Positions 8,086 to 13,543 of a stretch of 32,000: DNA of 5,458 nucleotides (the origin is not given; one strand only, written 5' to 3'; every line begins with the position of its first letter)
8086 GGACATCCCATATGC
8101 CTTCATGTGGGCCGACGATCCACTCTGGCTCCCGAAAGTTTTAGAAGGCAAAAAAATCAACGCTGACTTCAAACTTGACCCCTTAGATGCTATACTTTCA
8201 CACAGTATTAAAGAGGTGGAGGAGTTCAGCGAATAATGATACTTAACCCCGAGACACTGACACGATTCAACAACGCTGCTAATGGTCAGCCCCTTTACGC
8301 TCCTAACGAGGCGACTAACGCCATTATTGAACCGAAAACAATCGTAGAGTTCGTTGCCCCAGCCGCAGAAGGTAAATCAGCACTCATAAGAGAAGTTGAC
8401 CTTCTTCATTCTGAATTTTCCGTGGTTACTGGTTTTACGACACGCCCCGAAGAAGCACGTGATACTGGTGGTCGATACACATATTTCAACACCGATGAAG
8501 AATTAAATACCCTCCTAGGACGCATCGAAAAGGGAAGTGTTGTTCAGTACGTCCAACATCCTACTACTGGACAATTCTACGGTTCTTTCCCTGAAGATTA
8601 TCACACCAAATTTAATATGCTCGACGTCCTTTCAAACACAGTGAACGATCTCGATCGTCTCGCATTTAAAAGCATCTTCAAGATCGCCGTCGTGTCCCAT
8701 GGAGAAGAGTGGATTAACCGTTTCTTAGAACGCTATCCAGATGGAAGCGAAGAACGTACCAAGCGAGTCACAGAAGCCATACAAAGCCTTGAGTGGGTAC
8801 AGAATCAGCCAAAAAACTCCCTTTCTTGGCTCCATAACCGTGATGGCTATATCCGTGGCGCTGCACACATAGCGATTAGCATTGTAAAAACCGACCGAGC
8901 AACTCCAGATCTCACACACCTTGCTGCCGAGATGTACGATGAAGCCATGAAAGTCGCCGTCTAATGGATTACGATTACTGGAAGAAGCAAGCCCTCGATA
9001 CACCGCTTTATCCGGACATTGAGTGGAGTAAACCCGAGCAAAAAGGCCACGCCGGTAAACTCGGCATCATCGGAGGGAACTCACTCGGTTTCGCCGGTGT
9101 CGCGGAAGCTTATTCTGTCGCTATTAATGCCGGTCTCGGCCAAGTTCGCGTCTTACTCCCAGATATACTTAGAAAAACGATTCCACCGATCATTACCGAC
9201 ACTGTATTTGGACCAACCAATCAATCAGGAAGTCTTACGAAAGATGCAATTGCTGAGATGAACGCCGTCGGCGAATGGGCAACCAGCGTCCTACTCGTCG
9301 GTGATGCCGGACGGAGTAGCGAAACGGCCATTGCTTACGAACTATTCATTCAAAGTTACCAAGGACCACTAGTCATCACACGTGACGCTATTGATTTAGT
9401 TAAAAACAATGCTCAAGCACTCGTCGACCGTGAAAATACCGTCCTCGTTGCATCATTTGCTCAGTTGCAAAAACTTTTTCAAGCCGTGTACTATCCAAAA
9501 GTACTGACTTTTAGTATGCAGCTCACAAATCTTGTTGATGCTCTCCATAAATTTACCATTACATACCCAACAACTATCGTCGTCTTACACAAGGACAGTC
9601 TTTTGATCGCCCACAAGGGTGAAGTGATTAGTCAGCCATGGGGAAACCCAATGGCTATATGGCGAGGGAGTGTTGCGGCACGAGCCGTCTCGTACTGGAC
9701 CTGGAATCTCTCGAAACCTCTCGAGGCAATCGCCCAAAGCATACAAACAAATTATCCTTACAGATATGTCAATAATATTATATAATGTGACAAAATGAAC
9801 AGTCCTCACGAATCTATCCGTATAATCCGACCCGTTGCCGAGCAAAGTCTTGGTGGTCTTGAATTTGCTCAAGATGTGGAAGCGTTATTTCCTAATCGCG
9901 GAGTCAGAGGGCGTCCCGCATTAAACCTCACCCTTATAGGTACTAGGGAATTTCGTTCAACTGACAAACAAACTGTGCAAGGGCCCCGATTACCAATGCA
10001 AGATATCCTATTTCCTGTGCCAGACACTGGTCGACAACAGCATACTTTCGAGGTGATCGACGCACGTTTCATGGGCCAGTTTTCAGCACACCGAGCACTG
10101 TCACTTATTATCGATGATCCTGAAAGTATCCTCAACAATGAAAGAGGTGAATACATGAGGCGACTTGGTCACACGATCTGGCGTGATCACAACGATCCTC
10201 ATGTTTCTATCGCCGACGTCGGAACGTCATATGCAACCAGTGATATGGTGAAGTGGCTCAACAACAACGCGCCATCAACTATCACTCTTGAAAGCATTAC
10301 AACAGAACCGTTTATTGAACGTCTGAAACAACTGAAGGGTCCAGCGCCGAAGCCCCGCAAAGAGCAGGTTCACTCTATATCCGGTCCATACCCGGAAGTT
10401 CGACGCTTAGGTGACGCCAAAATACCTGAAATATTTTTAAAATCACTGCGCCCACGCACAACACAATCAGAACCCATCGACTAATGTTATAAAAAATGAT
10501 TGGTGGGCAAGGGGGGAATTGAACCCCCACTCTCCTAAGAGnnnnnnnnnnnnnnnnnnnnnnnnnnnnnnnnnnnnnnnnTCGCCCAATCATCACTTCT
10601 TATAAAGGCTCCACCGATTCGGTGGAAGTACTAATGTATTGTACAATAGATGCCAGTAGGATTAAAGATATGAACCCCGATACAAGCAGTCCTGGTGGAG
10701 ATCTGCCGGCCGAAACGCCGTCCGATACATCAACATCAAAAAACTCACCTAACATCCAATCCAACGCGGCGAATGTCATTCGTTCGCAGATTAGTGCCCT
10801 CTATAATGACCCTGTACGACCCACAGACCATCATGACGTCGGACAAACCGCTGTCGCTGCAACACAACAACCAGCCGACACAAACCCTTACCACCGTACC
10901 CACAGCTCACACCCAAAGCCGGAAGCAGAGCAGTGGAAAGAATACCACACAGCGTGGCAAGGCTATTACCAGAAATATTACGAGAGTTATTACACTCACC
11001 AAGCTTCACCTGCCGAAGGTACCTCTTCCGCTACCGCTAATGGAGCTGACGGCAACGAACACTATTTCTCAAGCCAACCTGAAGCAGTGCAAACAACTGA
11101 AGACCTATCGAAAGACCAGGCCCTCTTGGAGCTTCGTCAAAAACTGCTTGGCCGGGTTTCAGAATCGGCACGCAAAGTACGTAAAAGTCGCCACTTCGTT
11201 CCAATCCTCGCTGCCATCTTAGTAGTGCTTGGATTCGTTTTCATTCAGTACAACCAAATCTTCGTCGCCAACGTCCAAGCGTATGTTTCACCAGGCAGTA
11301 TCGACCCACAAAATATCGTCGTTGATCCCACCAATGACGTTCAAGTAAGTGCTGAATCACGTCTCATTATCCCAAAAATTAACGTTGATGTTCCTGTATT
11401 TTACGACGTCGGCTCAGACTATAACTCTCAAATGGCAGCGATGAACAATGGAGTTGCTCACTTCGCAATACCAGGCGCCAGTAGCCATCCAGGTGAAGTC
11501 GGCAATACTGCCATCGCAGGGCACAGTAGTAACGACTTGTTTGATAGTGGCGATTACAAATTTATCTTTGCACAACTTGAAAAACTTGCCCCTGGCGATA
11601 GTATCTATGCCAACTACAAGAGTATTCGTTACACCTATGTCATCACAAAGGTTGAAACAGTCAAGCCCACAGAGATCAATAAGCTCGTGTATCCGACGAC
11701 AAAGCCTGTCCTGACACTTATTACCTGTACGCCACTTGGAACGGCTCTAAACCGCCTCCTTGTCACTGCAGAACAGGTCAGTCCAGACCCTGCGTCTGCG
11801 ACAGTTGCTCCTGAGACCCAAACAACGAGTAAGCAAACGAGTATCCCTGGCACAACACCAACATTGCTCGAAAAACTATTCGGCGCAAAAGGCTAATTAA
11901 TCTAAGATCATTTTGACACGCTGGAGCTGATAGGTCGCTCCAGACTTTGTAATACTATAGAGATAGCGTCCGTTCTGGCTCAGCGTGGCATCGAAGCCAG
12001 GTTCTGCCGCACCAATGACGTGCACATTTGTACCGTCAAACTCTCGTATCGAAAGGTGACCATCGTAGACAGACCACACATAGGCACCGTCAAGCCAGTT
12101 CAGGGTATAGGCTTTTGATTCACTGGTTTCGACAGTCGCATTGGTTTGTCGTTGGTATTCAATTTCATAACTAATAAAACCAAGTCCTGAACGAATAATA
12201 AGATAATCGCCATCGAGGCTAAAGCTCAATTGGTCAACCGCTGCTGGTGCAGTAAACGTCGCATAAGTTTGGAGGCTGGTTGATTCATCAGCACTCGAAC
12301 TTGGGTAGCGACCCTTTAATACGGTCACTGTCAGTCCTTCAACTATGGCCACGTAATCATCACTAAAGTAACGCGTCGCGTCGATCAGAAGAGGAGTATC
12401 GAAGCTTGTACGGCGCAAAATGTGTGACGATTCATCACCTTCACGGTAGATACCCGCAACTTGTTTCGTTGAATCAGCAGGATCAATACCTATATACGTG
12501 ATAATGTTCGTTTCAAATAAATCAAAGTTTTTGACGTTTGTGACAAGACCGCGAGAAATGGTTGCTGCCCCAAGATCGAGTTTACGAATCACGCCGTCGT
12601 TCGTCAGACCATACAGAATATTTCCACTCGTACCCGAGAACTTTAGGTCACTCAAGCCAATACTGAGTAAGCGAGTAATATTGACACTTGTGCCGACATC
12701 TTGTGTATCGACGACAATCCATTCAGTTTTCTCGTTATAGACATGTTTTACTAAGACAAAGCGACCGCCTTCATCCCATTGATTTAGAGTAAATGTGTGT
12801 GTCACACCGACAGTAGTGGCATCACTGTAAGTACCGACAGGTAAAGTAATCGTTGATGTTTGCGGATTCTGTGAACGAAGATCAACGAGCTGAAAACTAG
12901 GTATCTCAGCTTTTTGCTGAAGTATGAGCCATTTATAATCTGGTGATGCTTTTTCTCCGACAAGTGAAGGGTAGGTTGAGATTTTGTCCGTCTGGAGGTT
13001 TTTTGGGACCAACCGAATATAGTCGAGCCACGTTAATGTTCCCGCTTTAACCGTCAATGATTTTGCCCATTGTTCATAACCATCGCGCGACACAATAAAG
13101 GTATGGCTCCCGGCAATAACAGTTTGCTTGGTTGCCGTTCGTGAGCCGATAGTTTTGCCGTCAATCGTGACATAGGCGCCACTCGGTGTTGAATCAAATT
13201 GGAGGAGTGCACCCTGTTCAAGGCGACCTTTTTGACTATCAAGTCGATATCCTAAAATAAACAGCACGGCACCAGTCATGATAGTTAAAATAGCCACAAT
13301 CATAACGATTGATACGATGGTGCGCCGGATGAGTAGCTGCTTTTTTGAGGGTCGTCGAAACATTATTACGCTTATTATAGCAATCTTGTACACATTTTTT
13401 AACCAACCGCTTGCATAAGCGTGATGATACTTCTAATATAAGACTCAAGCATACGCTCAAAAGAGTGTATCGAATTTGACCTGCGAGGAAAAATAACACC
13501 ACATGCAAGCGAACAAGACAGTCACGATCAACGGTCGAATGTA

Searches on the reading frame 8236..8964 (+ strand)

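Call 9: search_protein_families(library=pfam, proteins=[window:8236-8964:+])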
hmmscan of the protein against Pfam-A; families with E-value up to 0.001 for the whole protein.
window:8236-8964:+ (242 aa): 0 families

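Call 15: search_protein_families(library=pfam, proteins=[window:8236-8964:+], max_evalue=0.1)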
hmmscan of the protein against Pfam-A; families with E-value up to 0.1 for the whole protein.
window:8236-8964:+ (242 aa): 1 family
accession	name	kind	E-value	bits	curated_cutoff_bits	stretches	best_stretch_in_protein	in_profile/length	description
PF00625.27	Guanylate_kin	-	0.0037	17.4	25.2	1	39-178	7-146/182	Guanylate kinase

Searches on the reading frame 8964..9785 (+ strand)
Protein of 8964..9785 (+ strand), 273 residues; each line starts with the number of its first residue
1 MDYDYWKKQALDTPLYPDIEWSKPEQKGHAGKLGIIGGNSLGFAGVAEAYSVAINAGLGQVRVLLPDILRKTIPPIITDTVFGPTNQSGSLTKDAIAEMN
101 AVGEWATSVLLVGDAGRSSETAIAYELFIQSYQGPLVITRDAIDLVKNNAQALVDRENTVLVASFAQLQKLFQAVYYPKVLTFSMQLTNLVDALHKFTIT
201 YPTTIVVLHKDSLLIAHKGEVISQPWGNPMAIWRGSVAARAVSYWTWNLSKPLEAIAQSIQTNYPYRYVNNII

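Call 9: search_protein_families(library=pfam, proteins=[window:8964-9785:+])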
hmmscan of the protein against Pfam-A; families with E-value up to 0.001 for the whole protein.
window:8964-9785:+ (273 aa): 1 family
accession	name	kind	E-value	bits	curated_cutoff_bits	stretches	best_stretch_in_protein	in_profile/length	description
PF01256.23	Carb_kinase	-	0.00012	22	27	1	49-231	17-182/242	NAD(P)H-hydrate dehydratase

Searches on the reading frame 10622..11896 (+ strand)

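Call 9: search_protein_families(library=pfam, proteins=[window:10622-11896:+])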
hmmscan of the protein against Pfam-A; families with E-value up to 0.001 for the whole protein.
window:10622-11896:+ (424 aa): 1 family
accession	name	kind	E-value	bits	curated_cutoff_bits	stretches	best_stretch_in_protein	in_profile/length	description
PF04203.18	Sortase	-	1.5e-24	86.6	26.6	1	249-386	2-125/125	Sortase domain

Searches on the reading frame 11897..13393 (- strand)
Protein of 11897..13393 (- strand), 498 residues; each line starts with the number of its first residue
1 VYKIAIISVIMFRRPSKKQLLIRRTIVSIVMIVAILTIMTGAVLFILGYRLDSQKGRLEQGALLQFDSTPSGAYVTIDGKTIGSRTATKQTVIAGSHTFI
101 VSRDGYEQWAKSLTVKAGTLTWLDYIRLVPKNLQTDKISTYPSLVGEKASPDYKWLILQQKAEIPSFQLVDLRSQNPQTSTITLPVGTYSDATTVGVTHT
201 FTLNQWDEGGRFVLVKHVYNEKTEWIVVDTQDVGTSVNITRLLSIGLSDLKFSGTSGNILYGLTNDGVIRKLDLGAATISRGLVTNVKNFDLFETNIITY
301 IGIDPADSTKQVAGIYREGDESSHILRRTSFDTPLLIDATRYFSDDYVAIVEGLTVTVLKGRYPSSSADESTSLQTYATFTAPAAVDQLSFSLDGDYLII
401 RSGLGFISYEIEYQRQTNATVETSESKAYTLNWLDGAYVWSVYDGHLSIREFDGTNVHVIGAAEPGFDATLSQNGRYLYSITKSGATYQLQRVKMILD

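Call 14: search_protein_families(library=pfam, proteins=[window:11897-13393:-])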
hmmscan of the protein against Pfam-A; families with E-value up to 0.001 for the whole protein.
window:11897-13393:- (498 aa): 1 family
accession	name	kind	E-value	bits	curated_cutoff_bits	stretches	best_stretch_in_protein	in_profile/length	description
PF08308.17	PEGA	-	4.1e-11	43.1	20.8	1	66-125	6-65/71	PEGA domain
